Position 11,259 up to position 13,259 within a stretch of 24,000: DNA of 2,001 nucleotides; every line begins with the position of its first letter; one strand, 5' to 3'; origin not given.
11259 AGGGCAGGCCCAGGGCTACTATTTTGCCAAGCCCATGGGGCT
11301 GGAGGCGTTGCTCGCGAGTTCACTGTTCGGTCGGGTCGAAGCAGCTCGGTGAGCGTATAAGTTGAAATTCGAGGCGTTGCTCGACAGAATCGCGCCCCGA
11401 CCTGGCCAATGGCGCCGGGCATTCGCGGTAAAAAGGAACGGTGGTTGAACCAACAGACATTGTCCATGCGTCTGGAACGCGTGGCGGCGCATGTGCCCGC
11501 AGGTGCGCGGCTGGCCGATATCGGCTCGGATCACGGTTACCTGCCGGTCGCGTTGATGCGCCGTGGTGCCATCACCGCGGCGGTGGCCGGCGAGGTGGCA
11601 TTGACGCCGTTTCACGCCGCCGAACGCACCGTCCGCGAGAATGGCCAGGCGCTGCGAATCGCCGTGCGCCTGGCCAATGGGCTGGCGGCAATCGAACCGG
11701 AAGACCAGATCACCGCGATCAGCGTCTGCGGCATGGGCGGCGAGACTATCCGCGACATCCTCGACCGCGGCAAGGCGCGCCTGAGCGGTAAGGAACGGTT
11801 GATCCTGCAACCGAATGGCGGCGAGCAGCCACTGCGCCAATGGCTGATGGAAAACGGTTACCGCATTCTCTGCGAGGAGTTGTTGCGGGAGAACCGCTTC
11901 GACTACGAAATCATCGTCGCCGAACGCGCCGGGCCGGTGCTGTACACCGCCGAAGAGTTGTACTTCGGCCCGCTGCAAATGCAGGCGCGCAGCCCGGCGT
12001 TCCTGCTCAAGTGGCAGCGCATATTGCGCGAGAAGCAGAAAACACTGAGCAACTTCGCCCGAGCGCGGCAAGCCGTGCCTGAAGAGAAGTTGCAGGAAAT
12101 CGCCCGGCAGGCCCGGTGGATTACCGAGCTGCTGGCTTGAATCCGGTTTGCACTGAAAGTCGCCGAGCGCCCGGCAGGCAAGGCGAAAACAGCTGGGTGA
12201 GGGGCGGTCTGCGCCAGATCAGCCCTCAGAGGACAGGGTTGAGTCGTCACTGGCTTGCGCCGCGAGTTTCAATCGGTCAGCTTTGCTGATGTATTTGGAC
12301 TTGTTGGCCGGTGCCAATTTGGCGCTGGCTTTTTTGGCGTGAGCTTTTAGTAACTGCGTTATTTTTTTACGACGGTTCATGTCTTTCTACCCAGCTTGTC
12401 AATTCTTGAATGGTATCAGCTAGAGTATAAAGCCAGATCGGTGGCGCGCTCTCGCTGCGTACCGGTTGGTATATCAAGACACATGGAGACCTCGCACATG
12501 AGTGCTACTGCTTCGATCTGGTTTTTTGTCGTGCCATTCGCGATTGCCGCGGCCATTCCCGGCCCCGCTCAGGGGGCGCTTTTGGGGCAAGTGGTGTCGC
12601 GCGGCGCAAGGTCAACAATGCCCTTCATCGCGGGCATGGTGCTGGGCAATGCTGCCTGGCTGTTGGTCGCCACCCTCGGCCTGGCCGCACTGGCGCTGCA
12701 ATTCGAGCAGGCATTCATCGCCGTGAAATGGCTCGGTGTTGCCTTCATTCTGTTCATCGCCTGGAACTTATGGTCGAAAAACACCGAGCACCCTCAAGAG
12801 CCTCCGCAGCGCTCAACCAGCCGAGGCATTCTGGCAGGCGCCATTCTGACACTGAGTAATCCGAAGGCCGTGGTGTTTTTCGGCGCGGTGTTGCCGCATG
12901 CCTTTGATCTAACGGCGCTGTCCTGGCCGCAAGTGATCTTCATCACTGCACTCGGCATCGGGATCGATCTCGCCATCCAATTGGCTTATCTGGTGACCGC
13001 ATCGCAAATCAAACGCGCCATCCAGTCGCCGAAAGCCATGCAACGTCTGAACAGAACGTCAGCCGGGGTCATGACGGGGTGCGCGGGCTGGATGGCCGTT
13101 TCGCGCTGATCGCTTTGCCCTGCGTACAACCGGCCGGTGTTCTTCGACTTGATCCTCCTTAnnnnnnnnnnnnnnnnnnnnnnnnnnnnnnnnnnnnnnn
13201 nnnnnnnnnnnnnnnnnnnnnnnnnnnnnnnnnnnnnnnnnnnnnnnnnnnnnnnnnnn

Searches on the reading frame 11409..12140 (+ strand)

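Call 68: search_protein_families(library=pfam, proteins=[window:11409-12140:+], max_evalue=0.00001)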
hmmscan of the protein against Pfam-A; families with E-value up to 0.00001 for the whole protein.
window:11409-12140:+ (243 aa): 2 families
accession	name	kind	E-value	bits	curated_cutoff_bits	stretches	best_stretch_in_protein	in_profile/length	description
PF04816.18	TrmK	-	2.6e-56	190.8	27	1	35-222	1-189/205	tRNA (adenine(22)-N(1))-methyltransferase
PF12847.13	Methyltransf_18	-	8.1e-47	159.4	27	1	18-169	1-151/151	Methyltransferase domain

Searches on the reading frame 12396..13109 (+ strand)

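Call 68: search_protein_families(library=pfam, proteins=[window:12396-13109:+], max_evalue=0.00001)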
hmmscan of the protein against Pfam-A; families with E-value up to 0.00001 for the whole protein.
window:12396-13109:+ (237 aa): 1 family
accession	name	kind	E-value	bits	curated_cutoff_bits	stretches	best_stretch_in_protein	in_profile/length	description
PF01810.24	LysE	-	1.4e-22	80.6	25.6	1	50-231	2-187/193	LysE type translocator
